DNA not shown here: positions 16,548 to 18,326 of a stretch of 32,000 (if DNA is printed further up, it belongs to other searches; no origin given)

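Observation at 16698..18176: Exported, nearly double-length MurI-type two-cysteine racemase homologue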

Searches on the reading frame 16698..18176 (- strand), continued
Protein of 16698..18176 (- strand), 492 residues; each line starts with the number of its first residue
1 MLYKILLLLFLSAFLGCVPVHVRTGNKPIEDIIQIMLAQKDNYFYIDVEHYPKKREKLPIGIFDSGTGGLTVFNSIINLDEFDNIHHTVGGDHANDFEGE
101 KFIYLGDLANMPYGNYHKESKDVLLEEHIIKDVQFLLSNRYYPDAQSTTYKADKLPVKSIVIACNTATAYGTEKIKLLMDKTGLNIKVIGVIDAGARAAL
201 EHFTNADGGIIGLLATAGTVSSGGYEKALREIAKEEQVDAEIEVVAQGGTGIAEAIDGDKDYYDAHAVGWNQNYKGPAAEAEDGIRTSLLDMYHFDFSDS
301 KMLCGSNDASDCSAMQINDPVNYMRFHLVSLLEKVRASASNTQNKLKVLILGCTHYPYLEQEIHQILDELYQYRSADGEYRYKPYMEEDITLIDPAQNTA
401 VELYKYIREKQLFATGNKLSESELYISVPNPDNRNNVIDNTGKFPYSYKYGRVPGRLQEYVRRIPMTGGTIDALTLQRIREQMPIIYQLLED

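Call 25: fold_search(model_id=the predicted structure, library=pdb)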
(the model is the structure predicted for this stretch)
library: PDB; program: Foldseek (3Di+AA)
matches with E <= 10: 932; with E <= 0.001: 49
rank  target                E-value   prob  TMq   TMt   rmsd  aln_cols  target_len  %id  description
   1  2dwu_B                1.2e-16  1.00  0.40  0.71   5.4       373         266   23  Crystal Structure of Glutamate Racemase Isoform RacE1 from Bacillus anthracis (released 2007-06-19)
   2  2dwu_A                1.7e-16  1.00  0.38  0.69   6.0       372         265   22  Crystal Structure of Glutamate Racemase Isoform RacE1 from Bacillus anthracis (released 2007-06-19)
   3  2gzm_A                4.0e-16  1.00  0.38  0.66   6.4       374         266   23  Crystal Structure of the Glutamate Racemase from Bacillus anthracis (released 2007-05-29)
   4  2gzm_B                1.1e-15  1.00  0.38  0.68   5.7       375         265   24  Crystal Structure of the Glutamate Racemase from Bacillus anthracis (released 2007-05-29)
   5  1zuw_C                4.4e-15  1.00  0.40  0.71   5.6       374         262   22  Crystal structure of B.subtilis glutamate racemase (RacE) with D-Glu (released 2005-12-06)
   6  5hj7_B                6.3e-15  1.00  0.40  0.73   5.1       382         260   21  Glutamate Racemase Mycobacterium tuberculosis (MurI) with bound D-glutamate, 2.3 Angstrom resolution, X-ray diffractio (released 2016-05-25)
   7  1zuw_A                7.0e-15  1.00  0.43  0.78   4.2       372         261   22  Crystal structure of B.subtilis glutamate racemase (RacE) with D-Glu (released 2005-12-06)
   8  1zuw_B                7.4e-15  1.00  0.40  0.74   4.8       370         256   22  Crystal structure of B.subtilis glutamate racemase (RacE) with D-Glu (released 2005-12-06)
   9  2jfq_A                8.3e-15  1.00  0.39  0.69   5.4       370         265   20  Crystal structure of Staphylococcus aureus glutamate racemase in complex with D- Glutamate (released 2007-07-03)
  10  3hfr_A                1.0e-14  1.00  0.37  0.64   7.2       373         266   22  Crystal structure of glutamate racemase from Listeria monocytogenes (released 2009-06-09)
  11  3out_A                1.2e-14  1.00  0.39  0.68   4.8       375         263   20  Crystal structure of glutamate racemase from Francisella tularensis subsp. tularensis SCHU S4 in complex with D-glutam (released 2010-09-29)
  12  2vvt_A                1.3e-14  1.00  0.39  0.69   5.2       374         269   23  Glutamate Racemase (MurI) from E. faecalis in complex with a 9-Benzyl Purine inhibitor (released 2008-06-24)
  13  5w16_A                1.6e-14  1.00  0.37  0.67   6.1       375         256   21  Crystal structure of glutamate racemase from Thermus thermophilus in complex with D-glutamate (released 2018-06-06)
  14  2jfo_A                2.0e-14  1.00  0.38  0.66   5.7       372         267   21  Crystal structure of Enterococcus faecalis glutamate racemase in complex with D- and L-Glutamate (released 2007-07-03)
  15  2vvt_B                2.1e-14  1.00  0.39  0.69   6.2       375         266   24  Glutamate Racemase (MurI) from E. faecalis in complex with a 9-Benzyl Purine inhibitor (released 2008-06-24)
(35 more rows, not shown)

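Call 26: search_solved_structures(query=L003:8438-9997:+, max_evalue=0.001)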
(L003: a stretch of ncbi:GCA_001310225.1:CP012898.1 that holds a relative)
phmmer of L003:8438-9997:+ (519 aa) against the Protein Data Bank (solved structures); distinct sequences matched with E-value up to 0.001: 55.
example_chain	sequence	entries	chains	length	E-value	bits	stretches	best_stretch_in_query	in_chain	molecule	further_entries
9g5m_A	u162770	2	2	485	2.2e-56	194.5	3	123-296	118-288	Amidohydrolase family protein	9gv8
1m7j_A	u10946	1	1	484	3.1e-53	184.1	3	140-298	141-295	D-aminoacylase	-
1rjp_A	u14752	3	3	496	3.2e-53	184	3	140-298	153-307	D-aminoacylase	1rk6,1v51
1rjq_A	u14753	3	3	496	2.4e-52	181.1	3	139-298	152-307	D-aminoacylase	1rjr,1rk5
9kb1_A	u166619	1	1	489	7.8e-52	179.5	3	128-296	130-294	PpOngB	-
1v4y_A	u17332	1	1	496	7.9e-52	179.4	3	140-298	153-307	D-aminoacylase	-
9kb3_A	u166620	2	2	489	9.3e-51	175.9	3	128-296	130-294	Carbohydrate de-N-acetylated protein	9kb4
3gip_A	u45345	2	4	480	3.2e-44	154.3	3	134-305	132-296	N-acyl-D-glutamate deacylase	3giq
1yny_A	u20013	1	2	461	7.7e-10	40.9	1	31-93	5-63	D-Hydantoinase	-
4kir_A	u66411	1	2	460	8e-10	40.9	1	31-93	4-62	D-hydantoinase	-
1k1d_A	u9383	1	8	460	1.1e-09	40.5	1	30-95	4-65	D-hydantoinase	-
3sfw_A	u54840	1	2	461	7.3e-09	37.7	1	31-95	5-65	Dihydropyrimidinase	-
4kqn_A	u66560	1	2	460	2.5e-08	36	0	31-93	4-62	D-hydantoinase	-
3e74_A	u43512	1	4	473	6e-07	31.4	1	25-93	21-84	Allantoinase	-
4tqt_A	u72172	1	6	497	1e-06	30.7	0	29-93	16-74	D-hydantoinase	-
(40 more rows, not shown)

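Call 27: search_protein_families(library=ncbifam, proteins=[L003:8438-9997:+, L006:6990-8384:+, L003:7078-8238:+, L003:11523-12848:+, L070:2260-3450:+], max_evalue=0.00001)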
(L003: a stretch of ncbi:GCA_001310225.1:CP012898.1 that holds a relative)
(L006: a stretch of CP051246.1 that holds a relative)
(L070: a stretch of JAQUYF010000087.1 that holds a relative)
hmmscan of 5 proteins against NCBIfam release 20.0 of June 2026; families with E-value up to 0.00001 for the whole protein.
L003:8438-9997:+ (519 aa): 30 families (the best 25 are shown)
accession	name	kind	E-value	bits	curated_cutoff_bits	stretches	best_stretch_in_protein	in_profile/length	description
NF006560.0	PRK09061.1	subfamily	1.2e-54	185.4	340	1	14-509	13-503/517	amidohydrolase family protein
NF006689.0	PRK09237.1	equivalog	6.7e-17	61.1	371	1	27-123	3-99/383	amidohydrolase/deacetylase family metallohydrolase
TIGR02033.1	D-hydantoinase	equivalog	3.1e-16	59.3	393.25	1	29-100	1-69/454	dihydropyrimidinase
TIGR03583.1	EF_0837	hypoth_equivalog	1.5e-13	50.6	432.15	1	28-122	2-91/365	amidohydrolase/deacetylase family metallohydrolase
NF009060.0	PRK12394.1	equivalog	1.6e-13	50.2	442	1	27-126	3-101/381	metallo-dependent hydrolase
NF006837.0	PRK09357.1-2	equivalog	1.8e-12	46.5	575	1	29-91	3-63/428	dihydroorotase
TIGR00857.1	pyrC_multi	subfamily_domain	4.8e-12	45.6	279.05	0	407-474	306-371/412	dihydroorotase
NF006839.0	PRK09357.1-4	equivalog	4.5e-11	42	576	1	29-91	2-62/422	dihydroorotase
TIGR01178.1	ade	equivalog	4.8e-11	41.8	472.5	1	29-116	2-83/552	adenine deaminase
NF007457.0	PRK10027.1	equivalog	7e-11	41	768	1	17-116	20-117/588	adenine deaminase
NF009941.0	PRK13404.1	subfamily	1.1e-10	40.8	647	1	27-94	4-66/478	dihydropyrimidinase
NF002668.0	PRK02382.1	equivalog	9.4e-10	37.8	452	0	28-115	5-84/436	dihydroorotase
NF004839.0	PRK06189.1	equivalog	1.2e-09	37.4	631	0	28-92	4-64/451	allantoinase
TIGR01224.1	hutI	equivalog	1.6e-09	37.1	298.15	1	46-91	3-49/377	imidazolonepropionase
NF006559.0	PRK09060.1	equivalog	3.2e-09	35.6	482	1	26-91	4-65/444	dihydroorotase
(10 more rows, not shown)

L006:6990-8384:+ (464 aa): 28 families (the best 25 are shown)
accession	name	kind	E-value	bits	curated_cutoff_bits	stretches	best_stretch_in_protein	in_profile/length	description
NF009622.0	PRK13128.1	equivalog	4.5e-24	84.8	443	1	66-373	24-316/518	D-aminopeptidase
NF007943.0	PRK10662.1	equivalog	1.1e-23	83.5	266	1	18-238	4-226/380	D-alanyl-D-alanine-carboxypeptidase/endopeptidase AmpH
NF033085.1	bla_class_C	equivalog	8.6e-19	67.5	415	1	50-257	6-204/356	class C beta-lactamase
NF000423.2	blaSRT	exception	6.1e-15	55.3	860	1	51-259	27-225/378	SRT/SST family class C beta-lactamase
NF000425.2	blaADC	exception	8e-15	54.9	800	1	15-254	3-229/383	ADC family extended-spectrum class C beta-lactamase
NF002968.0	PRK03642.1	equivalog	2.1e-14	53.2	385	1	50-247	41-253/432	penicillin binding protein PBP4B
NF033406.1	blaMCA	exception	5.4e-13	48.7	750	1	16-257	5-236/390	MCA family class C beta-lactamase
NF045671.1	blaPNC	exception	1.2e-12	47.4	750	1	67-258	65-246/401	PNC family class C beta-lactamase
NF050070.1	blaAVDC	exception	1.3e-11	44.3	880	1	47-252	36-232/392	AVDC family class C beta-lactamase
NF041741.1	blaAMZ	exception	3.5e-11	43.1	825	1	68-253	54-229/396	AMZ family class C beta-lactamase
NF000397.2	blaACC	exception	8.8e-11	41.4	850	1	47-252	30-224/385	ACC family cephalosporin-hydrolyzing class C beta-lactamase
NF047361.1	blaASDC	exception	1e-10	41.1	850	1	12-253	3-232/394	ASDC family class C beta-lactamase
NF033159.0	blaPAC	exception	3.6e-10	39.2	850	1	61-252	44-221/380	PAC family class C beta-lactamase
NF041663.1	ampC_Sliq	exception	6.8e-10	38.4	860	1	52-254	28-220/378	cephalosporin-hydrolyzing class C beta-lactamase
NF000264.2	blaOCH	exception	1e-08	34.6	800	1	63-257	50-234/390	OCH family extended-spectrum class C beta-lactamase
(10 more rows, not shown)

L003:7078-8238:+ (386 aa): 0 families

L003:11523-12848:+ (441 aa): 1 family
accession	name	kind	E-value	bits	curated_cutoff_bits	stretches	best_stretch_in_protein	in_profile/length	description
NF041611.1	exoglucan_CbhB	equivalog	6.4e-21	74.1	1950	1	32-129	695-792/997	exoglucanase CbhB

L070:2260-3450:+ (396 aa): 1 family
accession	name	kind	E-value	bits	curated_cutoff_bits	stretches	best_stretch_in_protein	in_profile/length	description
TIGR00878.1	purM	equivalog_domain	1.2e-29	103.6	236.35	2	252-374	208-331/332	phosphoribosylformylglycinamidine cyclo-ligase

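Call 28: search_solved_structures(query=A1, max_evalue=0.00001, show_alignments=3)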
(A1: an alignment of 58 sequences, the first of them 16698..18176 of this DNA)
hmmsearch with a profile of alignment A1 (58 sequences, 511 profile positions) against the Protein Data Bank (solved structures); distinct sequences matched with E-value up to 0.00001: 23.
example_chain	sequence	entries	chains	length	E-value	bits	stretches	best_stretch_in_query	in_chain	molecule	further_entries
1b73_A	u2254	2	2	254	2.9e-23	85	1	159-234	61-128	GLUTAMATE RACEMASE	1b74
3out_A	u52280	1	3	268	5.9e-22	80.7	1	159-240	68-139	Glutamate racemase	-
2jfu_A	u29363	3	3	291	4.6e-21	77.8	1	159-240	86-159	GLUTAMATE RACEMASE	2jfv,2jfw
1zuw_A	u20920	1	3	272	1.1e-20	76.6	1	157-241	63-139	glutamate racemase 1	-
2gzm_A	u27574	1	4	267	1.7e-20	75.9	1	63-240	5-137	Glutamate racemase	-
2vvt_A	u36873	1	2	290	2e-20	75.7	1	158-237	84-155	GLUTAMATE RACEMASE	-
2jfo_A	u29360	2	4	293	2.1e-20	75.6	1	158-237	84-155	GLUTAMATE RACEMASE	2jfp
3hfr_A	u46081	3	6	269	5.8e-19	70.9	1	160-241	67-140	Glutamate racemase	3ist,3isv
2dwu_A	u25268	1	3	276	6.7e-19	70.6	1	158-241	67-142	Glutamate racemase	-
3uhf_A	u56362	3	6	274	9.9e-19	70.1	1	160-236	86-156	Glutamate racemase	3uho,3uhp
2jfq_A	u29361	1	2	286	1.2e-18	69.9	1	159-244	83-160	GLUTAMATE RACEMASE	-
5w16_A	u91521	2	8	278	2.5e-18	68.8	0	57-81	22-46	Glutamate racemase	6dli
2oho_A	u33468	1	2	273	4.4e-16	61.4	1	159-237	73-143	Glutamate Racemase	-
5w1q_A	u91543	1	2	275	5e-16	61.2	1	160-235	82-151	Glutamate racemase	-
8eb3_A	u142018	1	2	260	7.1e-16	60.7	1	160-235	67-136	Glutamate racemase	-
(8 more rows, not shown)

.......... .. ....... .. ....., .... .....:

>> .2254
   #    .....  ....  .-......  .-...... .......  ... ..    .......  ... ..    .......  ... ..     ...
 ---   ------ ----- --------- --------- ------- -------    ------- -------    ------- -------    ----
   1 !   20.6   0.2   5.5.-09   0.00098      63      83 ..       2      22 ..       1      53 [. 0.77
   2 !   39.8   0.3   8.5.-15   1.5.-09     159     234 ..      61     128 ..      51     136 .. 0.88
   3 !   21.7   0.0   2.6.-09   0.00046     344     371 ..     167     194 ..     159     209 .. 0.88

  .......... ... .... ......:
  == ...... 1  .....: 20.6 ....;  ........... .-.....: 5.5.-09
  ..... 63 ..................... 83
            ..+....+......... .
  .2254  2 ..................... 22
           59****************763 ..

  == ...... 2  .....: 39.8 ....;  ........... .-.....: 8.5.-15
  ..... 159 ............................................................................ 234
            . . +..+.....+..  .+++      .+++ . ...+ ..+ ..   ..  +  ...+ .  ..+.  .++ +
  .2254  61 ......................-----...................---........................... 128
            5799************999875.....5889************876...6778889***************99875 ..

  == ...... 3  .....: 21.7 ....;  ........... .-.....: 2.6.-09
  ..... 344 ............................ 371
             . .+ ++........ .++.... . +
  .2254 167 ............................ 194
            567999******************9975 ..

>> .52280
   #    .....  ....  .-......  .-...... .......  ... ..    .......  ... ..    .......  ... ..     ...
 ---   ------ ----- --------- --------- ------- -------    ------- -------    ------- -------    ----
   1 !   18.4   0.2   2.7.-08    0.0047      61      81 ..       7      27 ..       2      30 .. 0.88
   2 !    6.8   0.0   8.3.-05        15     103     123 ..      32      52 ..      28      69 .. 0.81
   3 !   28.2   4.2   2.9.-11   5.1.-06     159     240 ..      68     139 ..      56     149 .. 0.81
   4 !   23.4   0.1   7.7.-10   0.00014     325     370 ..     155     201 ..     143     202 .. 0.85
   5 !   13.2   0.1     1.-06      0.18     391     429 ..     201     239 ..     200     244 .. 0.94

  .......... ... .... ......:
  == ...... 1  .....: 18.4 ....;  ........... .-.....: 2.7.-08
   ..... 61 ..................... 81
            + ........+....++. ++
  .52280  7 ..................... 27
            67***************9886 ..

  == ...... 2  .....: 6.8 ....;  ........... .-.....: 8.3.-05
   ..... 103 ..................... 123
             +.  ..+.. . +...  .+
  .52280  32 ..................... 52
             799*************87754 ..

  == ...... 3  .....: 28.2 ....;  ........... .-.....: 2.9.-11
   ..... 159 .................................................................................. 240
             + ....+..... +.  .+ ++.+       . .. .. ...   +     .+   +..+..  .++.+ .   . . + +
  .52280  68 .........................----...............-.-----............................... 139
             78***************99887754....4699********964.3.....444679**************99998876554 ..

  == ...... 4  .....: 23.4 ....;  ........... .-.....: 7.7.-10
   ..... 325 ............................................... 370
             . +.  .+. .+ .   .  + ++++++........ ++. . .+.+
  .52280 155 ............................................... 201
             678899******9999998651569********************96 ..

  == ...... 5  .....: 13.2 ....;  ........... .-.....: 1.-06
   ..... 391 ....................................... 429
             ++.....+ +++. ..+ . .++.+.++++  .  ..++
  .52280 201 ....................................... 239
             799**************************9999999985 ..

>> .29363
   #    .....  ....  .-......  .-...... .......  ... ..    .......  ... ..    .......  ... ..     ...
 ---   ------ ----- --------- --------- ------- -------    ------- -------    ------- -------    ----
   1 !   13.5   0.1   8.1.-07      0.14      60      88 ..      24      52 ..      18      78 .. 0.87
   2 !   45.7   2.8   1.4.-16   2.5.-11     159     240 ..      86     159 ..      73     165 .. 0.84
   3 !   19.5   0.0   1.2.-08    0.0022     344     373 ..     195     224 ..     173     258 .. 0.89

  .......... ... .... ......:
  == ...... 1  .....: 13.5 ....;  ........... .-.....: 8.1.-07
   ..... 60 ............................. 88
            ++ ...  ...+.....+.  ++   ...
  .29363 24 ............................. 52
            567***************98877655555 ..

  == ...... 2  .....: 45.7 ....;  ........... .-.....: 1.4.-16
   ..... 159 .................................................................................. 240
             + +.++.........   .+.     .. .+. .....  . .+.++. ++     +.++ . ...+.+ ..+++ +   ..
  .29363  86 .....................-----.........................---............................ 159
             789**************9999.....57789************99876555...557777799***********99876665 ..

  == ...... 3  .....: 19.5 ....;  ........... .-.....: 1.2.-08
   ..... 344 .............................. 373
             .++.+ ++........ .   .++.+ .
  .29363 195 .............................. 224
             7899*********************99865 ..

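Call 51: find_encoding_contigs(protein=P0002, flank=10000, max_places=2)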
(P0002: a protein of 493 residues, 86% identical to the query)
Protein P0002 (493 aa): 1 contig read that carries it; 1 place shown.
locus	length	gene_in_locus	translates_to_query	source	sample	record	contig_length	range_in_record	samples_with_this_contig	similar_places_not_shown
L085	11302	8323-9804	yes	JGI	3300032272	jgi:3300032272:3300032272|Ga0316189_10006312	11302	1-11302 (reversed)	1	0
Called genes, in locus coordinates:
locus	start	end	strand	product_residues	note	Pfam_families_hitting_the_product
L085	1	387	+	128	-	?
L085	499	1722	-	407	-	PF00155:Aminotran_1_2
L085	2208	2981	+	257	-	PF20125:DUF6515, PF06347:SH3_4 (weak), PF08239:SH3_3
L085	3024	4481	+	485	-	PF00479:G6PD_N, PF02781:G6PD_C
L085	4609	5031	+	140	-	PF00254:FKBP_C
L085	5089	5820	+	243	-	-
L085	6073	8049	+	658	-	PF11992:TgpA_N (weak), PF01841:Transglut_core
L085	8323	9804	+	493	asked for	PF01177:Asp_Glu_race (weak)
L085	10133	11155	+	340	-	PF16868:NMT1_3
